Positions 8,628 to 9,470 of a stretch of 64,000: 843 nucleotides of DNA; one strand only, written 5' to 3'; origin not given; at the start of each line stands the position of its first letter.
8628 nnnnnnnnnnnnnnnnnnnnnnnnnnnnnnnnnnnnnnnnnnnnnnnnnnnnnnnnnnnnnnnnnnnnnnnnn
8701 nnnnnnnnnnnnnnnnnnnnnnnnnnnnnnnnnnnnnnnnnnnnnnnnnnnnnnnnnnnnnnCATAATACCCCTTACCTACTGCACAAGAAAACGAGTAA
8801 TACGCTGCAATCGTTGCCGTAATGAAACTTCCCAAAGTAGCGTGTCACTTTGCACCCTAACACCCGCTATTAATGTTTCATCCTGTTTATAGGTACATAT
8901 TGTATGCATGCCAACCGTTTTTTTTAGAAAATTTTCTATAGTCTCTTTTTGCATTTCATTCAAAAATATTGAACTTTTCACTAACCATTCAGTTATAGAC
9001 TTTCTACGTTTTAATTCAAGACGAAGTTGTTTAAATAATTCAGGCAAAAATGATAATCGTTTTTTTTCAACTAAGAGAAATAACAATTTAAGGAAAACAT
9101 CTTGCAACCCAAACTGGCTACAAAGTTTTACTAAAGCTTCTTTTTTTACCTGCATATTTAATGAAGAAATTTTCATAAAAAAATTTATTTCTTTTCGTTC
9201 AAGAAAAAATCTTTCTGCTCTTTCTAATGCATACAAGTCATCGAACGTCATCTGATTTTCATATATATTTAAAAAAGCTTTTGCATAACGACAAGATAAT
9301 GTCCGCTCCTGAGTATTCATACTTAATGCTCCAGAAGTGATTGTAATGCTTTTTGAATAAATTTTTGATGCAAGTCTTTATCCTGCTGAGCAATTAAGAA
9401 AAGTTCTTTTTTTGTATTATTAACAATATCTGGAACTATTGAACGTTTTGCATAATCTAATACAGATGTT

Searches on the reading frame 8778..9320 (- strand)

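Call 36: search_protein_families(library=pfam, proteins=[window:8778-9320:-], max_evalue=0.00001)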
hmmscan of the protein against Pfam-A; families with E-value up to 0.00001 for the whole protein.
window:8778-9320:- (180 aa): 1 family
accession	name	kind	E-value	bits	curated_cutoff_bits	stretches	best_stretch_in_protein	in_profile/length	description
PF00213.23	OSCP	-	4.5e-25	89.1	22.3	1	10-176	3-170/172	ATP synthase delta (OSCP) subunit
